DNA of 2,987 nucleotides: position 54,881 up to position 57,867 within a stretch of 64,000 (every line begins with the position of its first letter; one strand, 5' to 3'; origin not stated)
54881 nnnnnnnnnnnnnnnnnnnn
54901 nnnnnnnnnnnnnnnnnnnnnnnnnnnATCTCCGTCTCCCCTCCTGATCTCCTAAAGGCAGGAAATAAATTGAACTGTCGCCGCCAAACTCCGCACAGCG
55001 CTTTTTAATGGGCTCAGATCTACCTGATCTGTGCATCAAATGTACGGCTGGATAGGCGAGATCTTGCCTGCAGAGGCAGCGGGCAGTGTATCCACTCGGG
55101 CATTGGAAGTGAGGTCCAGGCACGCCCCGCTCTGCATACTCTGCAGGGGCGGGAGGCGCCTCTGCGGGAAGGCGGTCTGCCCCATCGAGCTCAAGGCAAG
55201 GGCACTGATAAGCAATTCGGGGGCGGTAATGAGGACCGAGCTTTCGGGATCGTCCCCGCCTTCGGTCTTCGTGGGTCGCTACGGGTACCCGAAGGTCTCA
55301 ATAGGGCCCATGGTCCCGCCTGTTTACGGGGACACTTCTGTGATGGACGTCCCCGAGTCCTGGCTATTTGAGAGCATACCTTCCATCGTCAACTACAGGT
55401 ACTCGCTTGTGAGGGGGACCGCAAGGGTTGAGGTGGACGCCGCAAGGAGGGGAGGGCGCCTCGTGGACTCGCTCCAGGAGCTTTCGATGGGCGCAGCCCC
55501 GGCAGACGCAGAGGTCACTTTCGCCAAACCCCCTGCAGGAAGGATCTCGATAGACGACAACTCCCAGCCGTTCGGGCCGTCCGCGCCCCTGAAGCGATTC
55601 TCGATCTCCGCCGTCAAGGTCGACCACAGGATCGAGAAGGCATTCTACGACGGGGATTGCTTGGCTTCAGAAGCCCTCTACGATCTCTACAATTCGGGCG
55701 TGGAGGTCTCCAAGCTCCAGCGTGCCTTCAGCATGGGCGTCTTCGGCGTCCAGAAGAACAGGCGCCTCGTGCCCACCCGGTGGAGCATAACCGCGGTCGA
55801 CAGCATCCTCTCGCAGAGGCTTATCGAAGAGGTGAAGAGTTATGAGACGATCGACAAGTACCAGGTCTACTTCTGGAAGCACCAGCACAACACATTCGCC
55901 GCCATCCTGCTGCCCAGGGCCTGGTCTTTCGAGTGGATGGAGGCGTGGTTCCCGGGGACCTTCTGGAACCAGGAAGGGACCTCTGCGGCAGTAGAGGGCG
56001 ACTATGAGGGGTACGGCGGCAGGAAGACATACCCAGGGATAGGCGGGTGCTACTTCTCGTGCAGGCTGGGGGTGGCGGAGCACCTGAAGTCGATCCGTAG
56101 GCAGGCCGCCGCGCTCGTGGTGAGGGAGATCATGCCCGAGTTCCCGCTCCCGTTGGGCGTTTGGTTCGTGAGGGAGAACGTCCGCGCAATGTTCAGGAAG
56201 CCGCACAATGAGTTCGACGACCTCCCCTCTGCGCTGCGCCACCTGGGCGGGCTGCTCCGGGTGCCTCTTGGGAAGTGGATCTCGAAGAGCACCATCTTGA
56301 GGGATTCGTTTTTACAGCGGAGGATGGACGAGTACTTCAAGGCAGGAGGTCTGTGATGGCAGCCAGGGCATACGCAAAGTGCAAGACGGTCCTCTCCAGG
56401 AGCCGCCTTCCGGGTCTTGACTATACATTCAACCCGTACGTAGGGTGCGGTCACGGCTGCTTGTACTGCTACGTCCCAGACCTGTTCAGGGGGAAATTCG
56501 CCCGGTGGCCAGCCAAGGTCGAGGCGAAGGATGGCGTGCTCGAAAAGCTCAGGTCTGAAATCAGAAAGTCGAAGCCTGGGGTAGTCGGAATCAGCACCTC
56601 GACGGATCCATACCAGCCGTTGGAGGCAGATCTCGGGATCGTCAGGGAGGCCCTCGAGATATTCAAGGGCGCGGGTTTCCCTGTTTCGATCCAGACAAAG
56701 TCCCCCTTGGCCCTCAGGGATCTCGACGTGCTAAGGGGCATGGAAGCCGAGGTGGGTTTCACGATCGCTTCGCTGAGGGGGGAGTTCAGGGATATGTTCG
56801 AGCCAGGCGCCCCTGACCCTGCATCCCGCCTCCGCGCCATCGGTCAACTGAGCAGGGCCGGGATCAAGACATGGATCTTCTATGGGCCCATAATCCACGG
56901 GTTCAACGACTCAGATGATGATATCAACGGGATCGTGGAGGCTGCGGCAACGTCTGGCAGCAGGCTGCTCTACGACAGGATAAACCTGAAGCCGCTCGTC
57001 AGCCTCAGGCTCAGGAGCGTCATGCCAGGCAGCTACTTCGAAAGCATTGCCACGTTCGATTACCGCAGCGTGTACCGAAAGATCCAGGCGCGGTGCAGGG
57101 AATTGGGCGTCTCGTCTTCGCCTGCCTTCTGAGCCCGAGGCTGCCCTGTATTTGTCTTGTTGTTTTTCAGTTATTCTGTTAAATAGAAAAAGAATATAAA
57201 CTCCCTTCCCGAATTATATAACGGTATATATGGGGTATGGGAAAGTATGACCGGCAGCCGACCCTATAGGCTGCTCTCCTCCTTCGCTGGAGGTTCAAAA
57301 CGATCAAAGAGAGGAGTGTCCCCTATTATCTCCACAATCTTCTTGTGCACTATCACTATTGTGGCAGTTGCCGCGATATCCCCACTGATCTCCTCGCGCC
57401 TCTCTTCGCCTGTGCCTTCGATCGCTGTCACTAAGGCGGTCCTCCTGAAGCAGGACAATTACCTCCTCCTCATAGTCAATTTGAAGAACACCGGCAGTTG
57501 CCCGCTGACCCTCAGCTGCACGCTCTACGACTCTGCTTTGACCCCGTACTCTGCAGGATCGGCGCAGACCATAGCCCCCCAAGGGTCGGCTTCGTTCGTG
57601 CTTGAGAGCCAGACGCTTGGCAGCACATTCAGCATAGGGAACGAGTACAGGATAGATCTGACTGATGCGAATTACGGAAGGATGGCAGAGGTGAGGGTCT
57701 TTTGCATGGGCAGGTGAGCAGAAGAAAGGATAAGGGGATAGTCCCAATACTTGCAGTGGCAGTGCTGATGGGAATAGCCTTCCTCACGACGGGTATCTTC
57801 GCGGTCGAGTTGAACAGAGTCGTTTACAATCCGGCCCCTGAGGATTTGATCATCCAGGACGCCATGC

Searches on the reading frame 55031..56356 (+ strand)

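Call 76: search_protein_families(library=pfam, proteins=[window:55031-56356:+], max_evalue=0.01)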
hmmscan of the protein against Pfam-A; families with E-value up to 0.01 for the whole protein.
window:55031-56356:+ (441 aa): 2 families
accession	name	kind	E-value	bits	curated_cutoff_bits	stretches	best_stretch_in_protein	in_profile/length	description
PF04894.17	Nre_N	-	5.6e-98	328.5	25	1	44-313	1-270/270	Archaeal Nre, N-terminal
PF04895.17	Nre_C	-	4.1e-36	123.6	27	1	326-435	1-110/110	Archaeal Nre, C-terminal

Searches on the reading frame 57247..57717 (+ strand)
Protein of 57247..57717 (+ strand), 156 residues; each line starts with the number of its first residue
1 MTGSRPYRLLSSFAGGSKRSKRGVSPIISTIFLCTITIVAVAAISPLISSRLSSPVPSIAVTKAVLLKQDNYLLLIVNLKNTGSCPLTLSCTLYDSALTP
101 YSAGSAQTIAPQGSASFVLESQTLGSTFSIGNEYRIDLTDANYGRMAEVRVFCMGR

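Call 76: search_protein_families(library=pfam, proteins=[window:57247-57717:+], max_evalue=0.01)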
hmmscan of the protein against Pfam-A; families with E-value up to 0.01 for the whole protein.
window:57247-57717:+ (156 aa): 1 family
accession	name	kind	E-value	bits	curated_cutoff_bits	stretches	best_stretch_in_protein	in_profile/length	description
PF07790.16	Pilin_N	-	0.00074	20.8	25.2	1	22-68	1-49/78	Archaeal Type IV pilin, N-terminal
